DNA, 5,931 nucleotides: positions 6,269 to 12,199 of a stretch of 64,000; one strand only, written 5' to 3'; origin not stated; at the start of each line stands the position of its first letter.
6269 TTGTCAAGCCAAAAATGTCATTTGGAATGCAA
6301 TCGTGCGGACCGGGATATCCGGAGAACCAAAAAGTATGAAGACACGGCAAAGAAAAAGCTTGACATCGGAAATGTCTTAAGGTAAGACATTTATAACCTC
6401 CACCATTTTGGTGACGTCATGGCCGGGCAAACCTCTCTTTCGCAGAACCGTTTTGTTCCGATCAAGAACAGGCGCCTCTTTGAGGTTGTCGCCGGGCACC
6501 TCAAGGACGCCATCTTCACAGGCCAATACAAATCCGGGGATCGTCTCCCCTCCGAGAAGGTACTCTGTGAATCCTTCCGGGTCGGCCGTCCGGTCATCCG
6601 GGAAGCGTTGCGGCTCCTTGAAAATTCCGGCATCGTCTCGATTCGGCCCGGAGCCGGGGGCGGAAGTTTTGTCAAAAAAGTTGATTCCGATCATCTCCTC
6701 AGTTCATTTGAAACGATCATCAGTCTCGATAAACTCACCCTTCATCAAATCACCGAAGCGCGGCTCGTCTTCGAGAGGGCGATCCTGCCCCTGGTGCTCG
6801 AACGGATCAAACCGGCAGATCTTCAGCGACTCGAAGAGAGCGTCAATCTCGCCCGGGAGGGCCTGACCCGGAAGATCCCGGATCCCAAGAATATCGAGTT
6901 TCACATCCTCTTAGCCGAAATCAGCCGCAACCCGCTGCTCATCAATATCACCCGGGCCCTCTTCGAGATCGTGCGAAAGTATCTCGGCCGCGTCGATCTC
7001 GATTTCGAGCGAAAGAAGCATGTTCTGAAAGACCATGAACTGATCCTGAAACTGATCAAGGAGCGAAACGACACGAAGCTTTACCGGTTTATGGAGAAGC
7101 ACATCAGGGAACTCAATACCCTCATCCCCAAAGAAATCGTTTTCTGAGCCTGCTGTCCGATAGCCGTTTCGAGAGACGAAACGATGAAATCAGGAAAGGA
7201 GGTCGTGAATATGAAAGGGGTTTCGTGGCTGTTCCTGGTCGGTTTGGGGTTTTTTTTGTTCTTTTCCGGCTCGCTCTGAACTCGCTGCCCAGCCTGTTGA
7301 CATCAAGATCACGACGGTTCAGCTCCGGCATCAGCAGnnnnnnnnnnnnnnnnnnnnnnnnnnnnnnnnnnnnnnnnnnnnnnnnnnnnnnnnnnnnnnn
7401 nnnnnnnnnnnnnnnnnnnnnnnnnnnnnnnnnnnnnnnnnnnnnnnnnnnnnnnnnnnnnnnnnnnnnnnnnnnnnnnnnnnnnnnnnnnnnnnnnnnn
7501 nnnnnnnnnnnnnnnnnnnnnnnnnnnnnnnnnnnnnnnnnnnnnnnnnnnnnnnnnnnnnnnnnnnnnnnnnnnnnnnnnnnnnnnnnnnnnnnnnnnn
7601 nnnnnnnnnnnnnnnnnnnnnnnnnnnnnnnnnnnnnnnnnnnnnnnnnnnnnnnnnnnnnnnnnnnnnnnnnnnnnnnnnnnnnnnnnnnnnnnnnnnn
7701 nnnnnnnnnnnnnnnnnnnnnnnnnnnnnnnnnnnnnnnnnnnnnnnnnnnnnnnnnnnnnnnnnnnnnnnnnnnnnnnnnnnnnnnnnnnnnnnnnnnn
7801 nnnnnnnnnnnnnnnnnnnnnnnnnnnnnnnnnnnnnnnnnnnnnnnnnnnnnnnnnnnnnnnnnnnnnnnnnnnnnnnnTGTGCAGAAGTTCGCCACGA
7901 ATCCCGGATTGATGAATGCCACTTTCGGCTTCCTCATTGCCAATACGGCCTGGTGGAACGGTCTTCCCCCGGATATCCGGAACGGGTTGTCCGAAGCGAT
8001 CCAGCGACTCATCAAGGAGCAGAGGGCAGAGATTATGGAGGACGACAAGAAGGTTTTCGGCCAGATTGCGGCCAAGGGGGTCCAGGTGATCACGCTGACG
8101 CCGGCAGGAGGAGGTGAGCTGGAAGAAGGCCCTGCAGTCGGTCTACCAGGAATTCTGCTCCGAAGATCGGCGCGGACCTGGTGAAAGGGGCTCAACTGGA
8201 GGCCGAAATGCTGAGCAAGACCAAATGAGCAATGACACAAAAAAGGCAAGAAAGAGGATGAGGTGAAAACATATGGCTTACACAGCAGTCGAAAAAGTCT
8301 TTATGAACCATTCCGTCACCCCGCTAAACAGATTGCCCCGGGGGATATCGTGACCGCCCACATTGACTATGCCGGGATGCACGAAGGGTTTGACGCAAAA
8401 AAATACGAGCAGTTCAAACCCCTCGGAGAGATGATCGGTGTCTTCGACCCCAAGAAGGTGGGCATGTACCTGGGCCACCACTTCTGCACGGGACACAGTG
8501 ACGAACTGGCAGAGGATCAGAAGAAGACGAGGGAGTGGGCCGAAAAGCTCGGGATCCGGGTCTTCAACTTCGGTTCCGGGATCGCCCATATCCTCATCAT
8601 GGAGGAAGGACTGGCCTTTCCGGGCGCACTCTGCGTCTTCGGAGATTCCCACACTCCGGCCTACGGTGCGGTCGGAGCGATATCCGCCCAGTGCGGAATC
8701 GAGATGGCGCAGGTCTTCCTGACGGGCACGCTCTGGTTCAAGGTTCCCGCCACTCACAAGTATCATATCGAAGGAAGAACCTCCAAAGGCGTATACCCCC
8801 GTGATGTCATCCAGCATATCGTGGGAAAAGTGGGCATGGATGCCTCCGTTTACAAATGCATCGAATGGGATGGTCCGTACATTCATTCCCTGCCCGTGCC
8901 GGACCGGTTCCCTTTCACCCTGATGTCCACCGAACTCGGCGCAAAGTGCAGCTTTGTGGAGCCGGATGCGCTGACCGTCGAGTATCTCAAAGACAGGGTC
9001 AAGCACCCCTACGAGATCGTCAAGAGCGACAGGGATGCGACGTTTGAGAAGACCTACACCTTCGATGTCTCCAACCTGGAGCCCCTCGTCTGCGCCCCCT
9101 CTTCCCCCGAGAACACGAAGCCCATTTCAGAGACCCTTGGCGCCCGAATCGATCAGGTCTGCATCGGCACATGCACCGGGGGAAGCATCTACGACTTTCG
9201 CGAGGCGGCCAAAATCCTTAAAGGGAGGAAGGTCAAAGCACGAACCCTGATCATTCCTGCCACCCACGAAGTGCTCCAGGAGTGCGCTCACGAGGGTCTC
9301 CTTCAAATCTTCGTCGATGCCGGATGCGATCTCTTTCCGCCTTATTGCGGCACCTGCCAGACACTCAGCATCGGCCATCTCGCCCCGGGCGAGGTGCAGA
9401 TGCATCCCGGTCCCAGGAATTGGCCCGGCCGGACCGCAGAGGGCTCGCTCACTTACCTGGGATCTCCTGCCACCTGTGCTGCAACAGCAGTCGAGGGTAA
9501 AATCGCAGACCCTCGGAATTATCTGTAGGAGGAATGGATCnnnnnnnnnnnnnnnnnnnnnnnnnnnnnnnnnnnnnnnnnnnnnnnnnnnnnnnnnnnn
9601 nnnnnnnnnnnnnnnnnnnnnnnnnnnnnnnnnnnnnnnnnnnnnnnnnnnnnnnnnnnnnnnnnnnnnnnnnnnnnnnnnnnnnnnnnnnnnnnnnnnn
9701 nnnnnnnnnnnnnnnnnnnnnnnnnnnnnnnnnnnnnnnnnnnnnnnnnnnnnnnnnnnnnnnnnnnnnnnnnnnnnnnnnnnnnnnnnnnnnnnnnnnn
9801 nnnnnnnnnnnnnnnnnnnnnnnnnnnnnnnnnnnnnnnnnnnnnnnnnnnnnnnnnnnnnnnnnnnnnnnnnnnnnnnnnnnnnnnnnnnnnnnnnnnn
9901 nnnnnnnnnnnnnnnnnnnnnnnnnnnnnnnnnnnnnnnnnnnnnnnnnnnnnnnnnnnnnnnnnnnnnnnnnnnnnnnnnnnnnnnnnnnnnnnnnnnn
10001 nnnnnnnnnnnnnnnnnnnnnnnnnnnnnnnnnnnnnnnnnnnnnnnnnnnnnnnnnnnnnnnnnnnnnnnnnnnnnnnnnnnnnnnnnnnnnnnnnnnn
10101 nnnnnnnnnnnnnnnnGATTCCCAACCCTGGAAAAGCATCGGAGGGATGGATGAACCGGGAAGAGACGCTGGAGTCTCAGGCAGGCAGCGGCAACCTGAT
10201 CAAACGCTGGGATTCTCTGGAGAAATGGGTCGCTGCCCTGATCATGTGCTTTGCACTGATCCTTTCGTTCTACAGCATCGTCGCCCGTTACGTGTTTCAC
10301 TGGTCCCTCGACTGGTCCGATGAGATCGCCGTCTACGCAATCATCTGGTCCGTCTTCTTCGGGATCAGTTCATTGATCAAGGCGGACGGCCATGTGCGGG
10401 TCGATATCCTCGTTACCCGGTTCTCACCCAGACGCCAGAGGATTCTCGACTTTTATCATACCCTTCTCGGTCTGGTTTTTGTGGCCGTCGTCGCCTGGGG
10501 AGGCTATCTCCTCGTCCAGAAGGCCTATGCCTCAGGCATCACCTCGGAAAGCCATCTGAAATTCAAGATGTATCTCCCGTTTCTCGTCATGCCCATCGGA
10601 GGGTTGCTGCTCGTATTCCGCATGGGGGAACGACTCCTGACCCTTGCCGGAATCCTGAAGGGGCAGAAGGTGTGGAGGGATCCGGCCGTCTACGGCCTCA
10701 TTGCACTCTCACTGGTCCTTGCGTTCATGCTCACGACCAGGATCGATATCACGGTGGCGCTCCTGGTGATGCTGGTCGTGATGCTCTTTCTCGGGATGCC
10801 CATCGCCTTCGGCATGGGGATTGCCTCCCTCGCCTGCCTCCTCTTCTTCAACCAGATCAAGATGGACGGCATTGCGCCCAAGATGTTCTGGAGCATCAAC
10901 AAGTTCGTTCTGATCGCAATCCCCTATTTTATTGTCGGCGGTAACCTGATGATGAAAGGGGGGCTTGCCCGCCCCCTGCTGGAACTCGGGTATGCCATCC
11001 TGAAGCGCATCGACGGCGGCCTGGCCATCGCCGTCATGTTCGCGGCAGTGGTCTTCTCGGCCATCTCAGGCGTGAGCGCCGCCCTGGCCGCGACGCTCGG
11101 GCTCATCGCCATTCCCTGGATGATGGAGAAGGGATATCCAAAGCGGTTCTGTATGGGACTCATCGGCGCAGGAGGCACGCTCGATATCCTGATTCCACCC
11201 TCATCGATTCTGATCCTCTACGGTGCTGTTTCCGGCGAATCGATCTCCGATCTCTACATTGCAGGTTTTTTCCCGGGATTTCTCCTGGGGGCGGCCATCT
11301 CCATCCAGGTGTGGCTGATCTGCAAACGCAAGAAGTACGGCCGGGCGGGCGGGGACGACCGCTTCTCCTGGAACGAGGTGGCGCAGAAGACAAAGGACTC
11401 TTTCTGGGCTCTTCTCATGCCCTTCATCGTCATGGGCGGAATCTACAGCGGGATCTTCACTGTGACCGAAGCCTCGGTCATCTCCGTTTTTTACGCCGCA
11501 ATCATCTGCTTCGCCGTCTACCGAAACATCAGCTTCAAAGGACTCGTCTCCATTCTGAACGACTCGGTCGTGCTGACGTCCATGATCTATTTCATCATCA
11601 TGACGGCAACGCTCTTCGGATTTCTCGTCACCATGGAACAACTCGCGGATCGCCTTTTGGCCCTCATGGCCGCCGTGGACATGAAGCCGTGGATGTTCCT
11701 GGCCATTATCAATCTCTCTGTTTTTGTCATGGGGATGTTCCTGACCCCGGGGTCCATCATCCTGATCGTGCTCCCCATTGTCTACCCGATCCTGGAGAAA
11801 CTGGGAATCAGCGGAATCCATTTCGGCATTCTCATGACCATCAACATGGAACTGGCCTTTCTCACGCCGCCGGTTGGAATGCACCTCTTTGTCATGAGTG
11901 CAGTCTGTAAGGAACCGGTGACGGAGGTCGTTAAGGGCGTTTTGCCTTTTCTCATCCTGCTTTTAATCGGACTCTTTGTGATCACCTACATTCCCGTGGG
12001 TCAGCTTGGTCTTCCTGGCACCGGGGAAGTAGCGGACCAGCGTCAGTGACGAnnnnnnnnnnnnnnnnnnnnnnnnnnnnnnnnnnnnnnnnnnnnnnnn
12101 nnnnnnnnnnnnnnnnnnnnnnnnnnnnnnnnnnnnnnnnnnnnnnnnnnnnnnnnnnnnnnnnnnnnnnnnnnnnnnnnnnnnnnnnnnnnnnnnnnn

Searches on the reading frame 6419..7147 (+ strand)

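Call 40: search_protein_families(library=pfam, proteins=[window:6419-7147:+], max_evalue=0.00001)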
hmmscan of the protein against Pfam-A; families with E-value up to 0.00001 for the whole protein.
window:6419-7147:+ (242 aa): 2 families
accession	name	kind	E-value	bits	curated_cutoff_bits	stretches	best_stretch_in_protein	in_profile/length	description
PF00392.27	GntR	-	9.3e-17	60.9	27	1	22-80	3-61/64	Bacterial regulatory proteins, gntR family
PF07729.17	FCD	-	4.9e-16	59.7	24.3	1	110-230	1-124/125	FCD domain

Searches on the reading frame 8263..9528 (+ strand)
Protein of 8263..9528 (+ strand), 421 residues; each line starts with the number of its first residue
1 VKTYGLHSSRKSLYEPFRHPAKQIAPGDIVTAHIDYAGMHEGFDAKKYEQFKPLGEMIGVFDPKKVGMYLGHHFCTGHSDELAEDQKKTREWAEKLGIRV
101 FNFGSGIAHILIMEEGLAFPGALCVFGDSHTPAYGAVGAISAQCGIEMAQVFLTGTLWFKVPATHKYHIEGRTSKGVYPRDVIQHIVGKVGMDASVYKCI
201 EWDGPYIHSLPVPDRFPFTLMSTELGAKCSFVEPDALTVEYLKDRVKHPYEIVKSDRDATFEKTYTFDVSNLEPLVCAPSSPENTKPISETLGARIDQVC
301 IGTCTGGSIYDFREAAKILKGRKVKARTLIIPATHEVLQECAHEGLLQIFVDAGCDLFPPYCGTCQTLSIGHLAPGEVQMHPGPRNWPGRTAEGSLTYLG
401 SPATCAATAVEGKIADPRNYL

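Call 15: search_protein_families(library=pfam, proteins=[window:8263-9528:+], max_evalue=0.00001)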
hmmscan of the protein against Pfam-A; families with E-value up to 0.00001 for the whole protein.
window:8263-9528:+ (421 aa): 1 family
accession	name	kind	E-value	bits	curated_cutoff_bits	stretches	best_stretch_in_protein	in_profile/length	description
PF00330.25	Aconitase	-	3.5e-75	254.2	28.7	1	89-412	90-463/463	Aconitase family (aconitate hydratase)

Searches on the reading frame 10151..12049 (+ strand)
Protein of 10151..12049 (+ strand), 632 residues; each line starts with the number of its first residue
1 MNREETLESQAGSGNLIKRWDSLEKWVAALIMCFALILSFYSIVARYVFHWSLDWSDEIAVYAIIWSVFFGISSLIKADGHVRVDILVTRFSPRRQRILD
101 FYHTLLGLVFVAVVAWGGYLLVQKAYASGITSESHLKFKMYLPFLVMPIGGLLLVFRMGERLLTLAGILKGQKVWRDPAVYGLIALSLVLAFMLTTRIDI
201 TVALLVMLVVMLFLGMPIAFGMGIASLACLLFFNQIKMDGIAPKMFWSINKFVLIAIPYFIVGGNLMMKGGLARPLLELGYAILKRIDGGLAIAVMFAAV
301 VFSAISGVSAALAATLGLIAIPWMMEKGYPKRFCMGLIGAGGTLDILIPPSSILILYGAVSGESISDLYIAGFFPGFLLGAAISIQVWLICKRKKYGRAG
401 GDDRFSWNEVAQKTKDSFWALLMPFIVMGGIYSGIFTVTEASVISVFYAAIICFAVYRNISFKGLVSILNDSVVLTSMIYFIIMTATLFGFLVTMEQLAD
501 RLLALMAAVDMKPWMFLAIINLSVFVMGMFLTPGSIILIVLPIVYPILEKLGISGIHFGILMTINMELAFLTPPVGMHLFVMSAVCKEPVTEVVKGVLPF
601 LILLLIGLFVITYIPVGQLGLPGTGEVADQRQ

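Call 15: search_protein_families(library=pfam, proteins=[window:10151-12049:+], max_evalue=0.00001)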
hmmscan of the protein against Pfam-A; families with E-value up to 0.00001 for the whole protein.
window:10151-12049:+ (632 aa): 2 families
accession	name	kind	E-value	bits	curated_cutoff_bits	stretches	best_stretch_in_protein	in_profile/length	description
PF06808.19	DctM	-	5.4e-101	338.8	23.8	1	205-615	1-411/413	Tripartite ATP-independent periplasmic transporter, DctM component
PF04290.18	DctQ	-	1.9e-29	102.7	28.3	1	37-165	3-129/132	Tripartite ATP-independent periplasmic transporters, DctQ component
